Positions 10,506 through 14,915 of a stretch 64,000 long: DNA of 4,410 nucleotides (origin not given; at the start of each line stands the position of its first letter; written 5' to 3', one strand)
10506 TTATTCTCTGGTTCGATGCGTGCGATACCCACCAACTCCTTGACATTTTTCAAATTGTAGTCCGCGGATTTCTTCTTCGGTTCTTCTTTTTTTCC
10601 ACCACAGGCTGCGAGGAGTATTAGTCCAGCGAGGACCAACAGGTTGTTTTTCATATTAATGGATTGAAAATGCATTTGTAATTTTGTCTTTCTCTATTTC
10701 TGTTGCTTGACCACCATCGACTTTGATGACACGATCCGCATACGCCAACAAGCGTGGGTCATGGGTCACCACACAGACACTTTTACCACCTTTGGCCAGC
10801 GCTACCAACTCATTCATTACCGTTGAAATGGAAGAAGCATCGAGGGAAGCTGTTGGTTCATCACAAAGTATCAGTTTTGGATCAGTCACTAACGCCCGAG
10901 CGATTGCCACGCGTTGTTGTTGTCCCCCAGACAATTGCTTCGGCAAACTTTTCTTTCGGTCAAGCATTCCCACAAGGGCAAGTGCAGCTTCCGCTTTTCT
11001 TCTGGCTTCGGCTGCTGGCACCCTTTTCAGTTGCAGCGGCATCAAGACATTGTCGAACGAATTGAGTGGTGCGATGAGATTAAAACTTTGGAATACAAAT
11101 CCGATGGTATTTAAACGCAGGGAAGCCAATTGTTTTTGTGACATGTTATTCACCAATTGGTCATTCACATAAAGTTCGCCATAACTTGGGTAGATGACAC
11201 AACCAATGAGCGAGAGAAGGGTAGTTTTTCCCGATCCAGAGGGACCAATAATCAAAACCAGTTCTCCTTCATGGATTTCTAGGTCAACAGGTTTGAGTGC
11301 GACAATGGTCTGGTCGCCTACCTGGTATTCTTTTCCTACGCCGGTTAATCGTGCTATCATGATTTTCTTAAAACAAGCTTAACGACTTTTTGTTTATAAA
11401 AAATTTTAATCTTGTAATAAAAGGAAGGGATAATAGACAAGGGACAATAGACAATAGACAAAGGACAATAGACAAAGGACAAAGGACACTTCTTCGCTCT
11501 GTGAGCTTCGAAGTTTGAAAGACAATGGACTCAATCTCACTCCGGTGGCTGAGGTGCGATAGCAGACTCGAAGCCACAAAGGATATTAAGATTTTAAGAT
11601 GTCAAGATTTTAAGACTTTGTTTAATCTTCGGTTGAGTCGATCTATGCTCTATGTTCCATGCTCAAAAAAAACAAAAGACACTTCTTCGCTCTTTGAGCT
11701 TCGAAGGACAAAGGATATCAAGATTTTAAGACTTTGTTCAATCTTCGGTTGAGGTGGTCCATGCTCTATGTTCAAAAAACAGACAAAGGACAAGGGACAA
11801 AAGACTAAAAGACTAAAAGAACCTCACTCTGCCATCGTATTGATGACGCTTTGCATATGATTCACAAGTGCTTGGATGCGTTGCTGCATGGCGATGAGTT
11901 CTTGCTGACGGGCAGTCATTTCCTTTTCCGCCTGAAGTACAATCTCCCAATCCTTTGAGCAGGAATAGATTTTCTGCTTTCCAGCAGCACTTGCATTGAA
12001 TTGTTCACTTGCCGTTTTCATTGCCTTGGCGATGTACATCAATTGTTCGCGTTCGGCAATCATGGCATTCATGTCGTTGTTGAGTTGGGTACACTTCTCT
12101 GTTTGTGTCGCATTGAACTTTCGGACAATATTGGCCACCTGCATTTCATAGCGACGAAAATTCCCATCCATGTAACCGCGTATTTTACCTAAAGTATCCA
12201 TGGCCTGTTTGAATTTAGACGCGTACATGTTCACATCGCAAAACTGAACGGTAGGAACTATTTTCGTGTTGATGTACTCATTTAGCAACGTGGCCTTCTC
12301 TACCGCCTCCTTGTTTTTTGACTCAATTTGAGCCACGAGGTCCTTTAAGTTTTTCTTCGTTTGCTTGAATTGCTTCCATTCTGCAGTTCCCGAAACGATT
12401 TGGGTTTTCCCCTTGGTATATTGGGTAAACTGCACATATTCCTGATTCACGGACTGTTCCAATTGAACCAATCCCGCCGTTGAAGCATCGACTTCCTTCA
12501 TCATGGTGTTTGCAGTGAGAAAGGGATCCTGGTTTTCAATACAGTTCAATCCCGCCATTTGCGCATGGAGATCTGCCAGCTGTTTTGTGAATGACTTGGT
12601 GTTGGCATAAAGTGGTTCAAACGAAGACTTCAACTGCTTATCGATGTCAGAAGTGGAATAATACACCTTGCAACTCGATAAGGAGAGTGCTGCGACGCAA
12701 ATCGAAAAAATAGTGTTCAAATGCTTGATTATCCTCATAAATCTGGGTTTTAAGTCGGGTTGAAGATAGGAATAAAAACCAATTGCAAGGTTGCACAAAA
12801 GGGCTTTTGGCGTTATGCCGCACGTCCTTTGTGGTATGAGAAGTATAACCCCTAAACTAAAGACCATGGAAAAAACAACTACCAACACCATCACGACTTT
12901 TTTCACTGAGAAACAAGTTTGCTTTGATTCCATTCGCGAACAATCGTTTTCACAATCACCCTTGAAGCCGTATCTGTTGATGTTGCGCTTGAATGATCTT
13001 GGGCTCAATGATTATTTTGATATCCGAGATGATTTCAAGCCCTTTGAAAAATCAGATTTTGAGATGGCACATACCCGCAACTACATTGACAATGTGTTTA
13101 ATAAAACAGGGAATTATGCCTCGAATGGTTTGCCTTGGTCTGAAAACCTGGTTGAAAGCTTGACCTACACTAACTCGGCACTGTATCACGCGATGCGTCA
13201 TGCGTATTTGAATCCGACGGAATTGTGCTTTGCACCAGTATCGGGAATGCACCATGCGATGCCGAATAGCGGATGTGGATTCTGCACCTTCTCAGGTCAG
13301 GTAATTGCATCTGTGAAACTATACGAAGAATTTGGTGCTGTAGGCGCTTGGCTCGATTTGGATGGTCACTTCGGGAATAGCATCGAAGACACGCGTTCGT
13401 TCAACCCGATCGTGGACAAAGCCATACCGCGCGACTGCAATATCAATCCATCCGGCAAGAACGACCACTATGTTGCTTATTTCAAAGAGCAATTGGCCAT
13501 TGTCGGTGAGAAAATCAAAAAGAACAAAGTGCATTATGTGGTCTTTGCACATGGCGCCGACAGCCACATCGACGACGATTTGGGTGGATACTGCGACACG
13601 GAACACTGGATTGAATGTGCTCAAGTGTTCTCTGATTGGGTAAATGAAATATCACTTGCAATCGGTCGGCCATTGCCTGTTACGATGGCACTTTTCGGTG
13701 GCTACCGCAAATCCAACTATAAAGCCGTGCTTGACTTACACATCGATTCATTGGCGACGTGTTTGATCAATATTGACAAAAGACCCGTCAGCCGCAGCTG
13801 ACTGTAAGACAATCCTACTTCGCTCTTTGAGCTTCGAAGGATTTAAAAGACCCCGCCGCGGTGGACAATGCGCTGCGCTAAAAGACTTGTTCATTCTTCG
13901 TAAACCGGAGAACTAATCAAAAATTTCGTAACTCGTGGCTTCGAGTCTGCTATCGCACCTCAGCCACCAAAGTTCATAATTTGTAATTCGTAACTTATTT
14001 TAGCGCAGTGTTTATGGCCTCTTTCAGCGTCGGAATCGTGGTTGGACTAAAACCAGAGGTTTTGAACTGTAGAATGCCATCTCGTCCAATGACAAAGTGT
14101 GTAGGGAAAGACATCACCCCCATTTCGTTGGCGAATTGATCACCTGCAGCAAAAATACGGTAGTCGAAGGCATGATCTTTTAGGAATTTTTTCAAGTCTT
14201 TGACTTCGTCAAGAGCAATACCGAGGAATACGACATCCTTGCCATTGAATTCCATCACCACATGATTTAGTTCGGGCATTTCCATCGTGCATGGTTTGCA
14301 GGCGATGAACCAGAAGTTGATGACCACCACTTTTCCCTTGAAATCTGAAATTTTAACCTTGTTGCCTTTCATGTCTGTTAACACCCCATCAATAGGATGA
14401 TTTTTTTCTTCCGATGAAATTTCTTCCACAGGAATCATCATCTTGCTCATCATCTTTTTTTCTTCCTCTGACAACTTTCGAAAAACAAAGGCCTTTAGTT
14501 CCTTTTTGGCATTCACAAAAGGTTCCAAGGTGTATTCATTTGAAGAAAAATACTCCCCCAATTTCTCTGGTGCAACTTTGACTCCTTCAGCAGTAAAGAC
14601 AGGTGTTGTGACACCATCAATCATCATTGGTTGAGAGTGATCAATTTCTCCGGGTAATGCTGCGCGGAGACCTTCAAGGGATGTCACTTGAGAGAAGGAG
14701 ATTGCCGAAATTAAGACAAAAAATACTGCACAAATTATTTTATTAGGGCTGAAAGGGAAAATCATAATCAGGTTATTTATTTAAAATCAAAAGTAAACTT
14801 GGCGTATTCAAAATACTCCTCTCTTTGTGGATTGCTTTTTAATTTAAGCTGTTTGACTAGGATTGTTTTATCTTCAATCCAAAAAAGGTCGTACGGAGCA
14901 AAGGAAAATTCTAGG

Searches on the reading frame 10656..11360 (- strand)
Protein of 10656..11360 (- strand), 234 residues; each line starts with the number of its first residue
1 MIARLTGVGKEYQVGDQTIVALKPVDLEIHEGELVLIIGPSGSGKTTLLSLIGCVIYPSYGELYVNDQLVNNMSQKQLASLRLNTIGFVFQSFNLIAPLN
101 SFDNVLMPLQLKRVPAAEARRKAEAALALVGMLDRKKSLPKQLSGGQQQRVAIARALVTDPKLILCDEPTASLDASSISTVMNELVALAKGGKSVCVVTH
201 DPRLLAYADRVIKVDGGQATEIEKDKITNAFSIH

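Call 52: search_protein_families(library=pfam, proteins=[window:10656-11360:-], max_evalue=0.00001)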
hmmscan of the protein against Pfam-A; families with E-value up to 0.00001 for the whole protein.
window:10656-11360:- (234 aa): 3 families
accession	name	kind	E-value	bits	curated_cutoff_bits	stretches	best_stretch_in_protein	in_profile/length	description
PF00005.33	ABC_tran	-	5.4e-32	111.7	25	1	22-171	1-137/137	ABC transporter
PF13304.12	AAA_21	-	5.6e-09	36.9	27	0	134-206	229-304/304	AAA domain, putative AbiEii toxin, Type IV TA system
PF02463.25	SMC_N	-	2.6e-07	30.7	40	1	26-216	19-213/220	RecF/RecN/SMC N terminal domain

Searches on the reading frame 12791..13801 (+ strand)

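Call 52: search_protein_families(library=pfam, proteins=[window:12791-13801:+], max_evalue=0.00001)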
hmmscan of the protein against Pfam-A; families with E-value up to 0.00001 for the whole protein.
window:12791-13801:+ (336 aa): 1 family
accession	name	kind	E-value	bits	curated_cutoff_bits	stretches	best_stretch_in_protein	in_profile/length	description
PF00850.24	Hist_deacetyl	-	1e-18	68.2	27.9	1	68-201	16-160/298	Histone deacetylase domain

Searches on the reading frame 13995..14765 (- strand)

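Call 12: search_protein_families(library=pfam, proteins=[window:13995-14765:-], max_evalue=0.001)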
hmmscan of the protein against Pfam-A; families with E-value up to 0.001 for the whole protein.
window:13995-14765:- (256 aa): 5 families
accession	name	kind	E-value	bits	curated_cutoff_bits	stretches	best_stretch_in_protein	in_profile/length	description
PF00578.27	AhpC-TSA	-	1.5e-21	77.1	26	1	129-234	10-123/124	AhpC/TSA family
PF08534.16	Redoxin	-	8.1e-18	65.1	26.6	1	127-250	9-147/148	Redoxin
PF13905.12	Thioredoxin_8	-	1.2e-10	42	27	1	144-230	1-92/94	Thioredoxin-like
PF02630.20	SCO1-SenC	-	1.2e-06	29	22.8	1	129-198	6-78/134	SCO1/SenC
PF00085.26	Thioredoxin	-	0.0002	21.8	23.5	0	143-192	17-65/103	Thioredoxin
